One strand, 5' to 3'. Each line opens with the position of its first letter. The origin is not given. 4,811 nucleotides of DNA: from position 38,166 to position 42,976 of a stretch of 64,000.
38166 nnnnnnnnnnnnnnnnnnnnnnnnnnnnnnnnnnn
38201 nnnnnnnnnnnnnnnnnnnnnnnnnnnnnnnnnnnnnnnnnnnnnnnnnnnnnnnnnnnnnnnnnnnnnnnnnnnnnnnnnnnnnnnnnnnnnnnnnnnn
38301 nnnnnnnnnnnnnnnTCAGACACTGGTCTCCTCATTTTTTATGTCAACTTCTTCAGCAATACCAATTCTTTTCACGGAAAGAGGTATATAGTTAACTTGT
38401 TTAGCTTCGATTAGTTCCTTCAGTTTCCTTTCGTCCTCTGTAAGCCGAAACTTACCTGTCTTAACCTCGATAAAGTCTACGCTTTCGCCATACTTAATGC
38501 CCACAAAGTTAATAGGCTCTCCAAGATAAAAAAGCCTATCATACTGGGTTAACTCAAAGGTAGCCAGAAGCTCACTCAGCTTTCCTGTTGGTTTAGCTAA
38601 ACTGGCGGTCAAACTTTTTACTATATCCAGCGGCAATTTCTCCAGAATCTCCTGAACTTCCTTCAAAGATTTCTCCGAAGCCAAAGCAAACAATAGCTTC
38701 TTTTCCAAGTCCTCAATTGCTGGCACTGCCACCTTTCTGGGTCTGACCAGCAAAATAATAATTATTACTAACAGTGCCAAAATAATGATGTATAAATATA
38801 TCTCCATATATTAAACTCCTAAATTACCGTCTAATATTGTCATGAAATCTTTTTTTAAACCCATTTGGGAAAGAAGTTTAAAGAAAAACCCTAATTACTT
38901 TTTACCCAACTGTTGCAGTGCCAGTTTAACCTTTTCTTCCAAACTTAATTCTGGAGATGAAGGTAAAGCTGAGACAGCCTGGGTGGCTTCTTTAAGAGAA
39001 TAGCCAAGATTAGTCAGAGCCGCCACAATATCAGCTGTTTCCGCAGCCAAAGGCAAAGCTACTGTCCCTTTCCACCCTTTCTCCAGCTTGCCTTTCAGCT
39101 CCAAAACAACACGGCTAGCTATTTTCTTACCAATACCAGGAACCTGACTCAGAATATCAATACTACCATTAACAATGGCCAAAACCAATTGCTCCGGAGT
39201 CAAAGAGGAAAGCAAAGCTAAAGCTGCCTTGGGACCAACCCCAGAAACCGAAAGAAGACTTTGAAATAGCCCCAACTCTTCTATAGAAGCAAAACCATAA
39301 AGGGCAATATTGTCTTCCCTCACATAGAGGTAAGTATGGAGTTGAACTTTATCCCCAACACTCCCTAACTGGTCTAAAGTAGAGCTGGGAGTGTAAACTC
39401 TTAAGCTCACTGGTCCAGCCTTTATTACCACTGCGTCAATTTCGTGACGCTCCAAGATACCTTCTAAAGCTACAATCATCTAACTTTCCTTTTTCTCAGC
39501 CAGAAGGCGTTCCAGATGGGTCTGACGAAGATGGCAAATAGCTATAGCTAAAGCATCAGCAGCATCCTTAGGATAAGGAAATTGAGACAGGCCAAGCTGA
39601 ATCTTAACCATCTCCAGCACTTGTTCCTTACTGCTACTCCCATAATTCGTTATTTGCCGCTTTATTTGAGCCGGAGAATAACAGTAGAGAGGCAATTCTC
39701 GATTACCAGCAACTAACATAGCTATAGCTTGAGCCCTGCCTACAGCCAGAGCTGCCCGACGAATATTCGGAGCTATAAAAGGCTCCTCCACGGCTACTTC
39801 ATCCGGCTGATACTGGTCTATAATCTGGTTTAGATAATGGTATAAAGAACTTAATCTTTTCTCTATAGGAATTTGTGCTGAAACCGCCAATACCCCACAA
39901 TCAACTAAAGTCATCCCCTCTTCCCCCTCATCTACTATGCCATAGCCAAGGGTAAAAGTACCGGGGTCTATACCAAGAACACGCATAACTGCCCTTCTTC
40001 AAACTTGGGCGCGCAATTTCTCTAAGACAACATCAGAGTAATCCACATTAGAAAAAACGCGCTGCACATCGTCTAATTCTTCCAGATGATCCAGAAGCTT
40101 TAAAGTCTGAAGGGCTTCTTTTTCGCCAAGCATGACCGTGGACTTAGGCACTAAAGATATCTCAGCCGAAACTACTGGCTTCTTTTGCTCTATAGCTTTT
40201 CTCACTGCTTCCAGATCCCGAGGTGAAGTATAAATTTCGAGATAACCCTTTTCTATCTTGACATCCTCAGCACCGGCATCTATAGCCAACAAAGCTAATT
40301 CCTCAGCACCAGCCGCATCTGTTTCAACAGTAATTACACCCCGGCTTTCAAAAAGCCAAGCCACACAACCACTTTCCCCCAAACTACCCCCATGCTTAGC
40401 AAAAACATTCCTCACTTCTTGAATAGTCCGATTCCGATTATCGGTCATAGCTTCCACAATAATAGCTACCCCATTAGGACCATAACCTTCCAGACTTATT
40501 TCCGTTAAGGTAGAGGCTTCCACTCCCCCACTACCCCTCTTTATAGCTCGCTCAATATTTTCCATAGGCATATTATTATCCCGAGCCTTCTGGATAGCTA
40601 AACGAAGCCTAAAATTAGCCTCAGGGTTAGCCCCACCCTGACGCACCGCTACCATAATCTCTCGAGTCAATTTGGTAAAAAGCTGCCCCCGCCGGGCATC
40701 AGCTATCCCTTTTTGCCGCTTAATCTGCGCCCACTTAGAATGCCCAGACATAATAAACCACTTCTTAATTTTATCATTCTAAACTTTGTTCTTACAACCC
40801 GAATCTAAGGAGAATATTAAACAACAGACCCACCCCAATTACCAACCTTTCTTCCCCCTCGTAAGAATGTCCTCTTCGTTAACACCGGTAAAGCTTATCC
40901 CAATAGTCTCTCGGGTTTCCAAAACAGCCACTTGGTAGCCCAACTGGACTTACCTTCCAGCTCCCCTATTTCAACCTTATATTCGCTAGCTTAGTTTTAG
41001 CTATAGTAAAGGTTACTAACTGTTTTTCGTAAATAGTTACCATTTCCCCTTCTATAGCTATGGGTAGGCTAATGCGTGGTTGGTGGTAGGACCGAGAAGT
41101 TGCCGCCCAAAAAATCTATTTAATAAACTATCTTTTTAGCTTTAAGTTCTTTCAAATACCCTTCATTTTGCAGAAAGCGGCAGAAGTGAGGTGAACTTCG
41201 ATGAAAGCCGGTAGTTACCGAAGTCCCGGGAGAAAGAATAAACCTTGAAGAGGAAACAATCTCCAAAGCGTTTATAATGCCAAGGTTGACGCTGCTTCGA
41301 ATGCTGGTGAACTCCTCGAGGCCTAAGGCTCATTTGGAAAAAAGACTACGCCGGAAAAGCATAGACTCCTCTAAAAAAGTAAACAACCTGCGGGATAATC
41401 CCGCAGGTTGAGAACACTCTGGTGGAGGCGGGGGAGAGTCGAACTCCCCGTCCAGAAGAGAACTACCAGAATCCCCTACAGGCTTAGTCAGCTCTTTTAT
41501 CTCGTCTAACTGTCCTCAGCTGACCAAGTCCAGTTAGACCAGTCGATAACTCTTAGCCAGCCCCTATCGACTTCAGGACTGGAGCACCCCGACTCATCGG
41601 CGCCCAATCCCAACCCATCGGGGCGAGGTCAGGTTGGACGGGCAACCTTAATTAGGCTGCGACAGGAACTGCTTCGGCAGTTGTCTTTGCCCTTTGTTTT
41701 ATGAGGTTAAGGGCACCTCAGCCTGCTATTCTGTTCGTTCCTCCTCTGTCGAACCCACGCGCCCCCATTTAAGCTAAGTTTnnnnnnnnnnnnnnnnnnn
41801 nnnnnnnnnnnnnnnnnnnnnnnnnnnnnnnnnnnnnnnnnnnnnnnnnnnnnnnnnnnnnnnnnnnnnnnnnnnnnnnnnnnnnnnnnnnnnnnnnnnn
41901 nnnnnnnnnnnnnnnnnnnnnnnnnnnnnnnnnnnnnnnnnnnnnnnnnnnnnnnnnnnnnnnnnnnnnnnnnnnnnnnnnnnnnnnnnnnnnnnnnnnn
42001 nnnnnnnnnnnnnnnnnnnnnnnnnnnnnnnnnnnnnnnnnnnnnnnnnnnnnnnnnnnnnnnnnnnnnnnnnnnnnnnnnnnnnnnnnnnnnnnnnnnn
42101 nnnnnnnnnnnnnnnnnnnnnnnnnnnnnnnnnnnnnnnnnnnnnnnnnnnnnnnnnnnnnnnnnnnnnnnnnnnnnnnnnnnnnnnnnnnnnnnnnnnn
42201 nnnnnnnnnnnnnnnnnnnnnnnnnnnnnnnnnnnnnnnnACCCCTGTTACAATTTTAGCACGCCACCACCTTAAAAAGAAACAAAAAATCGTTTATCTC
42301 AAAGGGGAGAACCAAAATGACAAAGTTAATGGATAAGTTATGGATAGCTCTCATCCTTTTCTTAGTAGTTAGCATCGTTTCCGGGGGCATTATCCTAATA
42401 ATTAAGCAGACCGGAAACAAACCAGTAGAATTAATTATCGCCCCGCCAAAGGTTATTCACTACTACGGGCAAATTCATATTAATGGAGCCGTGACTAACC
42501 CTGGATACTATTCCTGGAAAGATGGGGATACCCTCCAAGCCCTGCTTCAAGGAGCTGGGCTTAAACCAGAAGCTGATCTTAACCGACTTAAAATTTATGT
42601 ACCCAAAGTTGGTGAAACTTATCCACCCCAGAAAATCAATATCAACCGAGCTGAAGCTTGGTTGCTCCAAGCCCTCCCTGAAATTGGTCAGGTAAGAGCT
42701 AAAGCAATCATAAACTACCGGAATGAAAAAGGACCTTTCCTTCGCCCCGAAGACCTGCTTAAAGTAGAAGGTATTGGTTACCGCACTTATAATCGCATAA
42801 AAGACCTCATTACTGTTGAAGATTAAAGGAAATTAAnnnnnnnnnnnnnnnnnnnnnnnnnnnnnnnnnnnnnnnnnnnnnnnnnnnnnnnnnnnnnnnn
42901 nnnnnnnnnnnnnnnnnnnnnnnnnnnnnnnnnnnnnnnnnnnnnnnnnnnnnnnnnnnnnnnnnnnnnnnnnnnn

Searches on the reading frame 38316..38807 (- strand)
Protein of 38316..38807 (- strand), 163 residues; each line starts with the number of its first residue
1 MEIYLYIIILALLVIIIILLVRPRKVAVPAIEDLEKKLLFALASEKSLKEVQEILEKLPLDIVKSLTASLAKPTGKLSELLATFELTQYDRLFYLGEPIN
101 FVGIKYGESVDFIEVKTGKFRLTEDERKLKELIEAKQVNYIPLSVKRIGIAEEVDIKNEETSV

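Call 44: search_protein_families(library=pfam, proteins=[window:38316-38807:-])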
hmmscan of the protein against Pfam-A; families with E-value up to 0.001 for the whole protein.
window:38316-38807:- (163 aa): 1 family
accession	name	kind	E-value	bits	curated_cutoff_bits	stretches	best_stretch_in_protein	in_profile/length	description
PF10107.15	Endonuc_Holl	-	1.1e-08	35.5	23.8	1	61-141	70-155/159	Endonuclease related to archaeal Holliday junction resolvase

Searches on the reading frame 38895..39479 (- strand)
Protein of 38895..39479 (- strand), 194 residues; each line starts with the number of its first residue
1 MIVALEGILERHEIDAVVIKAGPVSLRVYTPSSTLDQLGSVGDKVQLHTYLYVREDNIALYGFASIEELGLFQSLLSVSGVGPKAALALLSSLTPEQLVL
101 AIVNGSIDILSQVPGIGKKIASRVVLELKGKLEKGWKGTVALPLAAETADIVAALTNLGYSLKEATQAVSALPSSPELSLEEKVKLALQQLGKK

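Call 44: search_protein_families(library=pfam, proteins=[window:38895-39479:-])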
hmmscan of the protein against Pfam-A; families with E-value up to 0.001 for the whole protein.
window:38895-39479:- (194 aa): 4 families
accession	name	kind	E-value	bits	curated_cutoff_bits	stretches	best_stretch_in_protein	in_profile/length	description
PF01330.27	RuvA_N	-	1.1e-17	64.3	23.6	1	1-62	1-61/61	RuvA N terminal domain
PF14520.12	HHH_5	-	7.1e-17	62.1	27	1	72-129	1-56/57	Helix-hairpin-helix domain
PF07499.19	RuvA_C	-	3.5e-10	40.6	24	1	148-191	3-46/47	RuvA, C-terminal domain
PF00633.29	HHH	-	7e-09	35.5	24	0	102-125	5-28/30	Helix-hairpin-helix motif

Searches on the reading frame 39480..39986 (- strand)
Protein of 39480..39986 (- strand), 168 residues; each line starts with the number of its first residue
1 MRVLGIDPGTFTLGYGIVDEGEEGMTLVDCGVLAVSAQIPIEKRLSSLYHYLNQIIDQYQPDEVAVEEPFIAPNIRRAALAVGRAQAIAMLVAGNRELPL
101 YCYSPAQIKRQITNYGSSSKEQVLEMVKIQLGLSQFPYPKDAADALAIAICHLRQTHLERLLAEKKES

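Call 44: search_protein_families(library=pfam, proteins=[window:39480-39986:-])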
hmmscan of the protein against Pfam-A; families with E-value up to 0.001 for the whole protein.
window:39480-39986:- (168 aa): 1 family
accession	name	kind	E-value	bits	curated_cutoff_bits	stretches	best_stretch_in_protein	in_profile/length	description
PF02075.23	RuvC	-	5.6e-39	133.8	22.2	1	3-152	1-148/148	Crossover junction endodeoxyribonuclease RuvC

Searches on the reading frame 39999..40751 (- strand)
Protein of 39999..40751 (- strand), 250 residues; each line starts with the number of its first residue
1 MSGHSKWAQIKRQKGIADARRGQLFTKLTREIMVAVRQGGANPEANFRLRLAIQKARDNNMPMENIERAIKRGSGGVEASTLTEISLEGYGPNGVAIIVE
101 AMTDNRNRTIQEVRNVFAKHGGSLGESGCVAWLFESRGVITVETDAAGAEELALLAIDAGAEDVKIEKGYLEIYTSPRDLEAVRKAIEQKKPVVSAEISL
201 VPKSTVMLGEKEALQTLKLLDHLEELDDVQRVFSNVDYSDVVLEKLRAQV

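Call 44: search_protein_families(library=pfam, proteins=[window:39999-40751:-])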
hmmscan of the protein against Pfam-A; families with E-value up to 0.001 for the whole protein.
window:39999-40751:- (250 aa): 2 families
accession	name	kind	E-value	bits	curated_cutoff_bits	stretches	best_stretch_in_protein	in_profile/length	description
PF01709.26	Transcrip_reg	-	3e-56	190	27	1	83-236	2-160/160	TACO1/YebC second and third domain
PF20772.2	TACO1_YebC_N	-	1.2e-32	112.6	36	1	5-75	1-72/73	TACO1/YebC protein N-terminal domain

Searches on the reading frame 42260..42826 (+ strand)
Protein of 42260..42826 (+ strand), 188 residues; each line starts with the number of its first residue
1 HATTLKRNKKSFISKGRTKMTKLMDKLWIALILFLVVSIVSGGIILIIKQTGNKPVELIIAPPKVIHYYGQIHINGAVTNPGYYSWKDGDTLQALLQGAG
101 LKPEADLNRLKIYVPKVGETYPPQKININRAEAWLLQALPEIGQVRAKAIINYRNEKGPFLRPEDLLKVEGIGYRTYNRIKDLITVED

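Call 53: search_protein_families(library=pfam, proteins=[window:42260-42826:+], max_evalue=0.00001)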
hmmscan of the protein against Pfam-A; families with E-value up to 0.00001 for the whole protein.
window:42260-42826:+ (188 aa): 2 families
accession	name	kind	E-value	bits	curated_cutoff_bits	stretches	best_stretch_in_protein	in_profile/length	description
PF12836.13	HHH_3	-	3.3e-18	66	27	1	124-185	4-65/65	Helix-hairpin-helix motif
PF03934.19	T2SSK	-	1.9e-06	28.6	24.2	0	126-184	1-60/63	Type II secretion system (T2SS), protein K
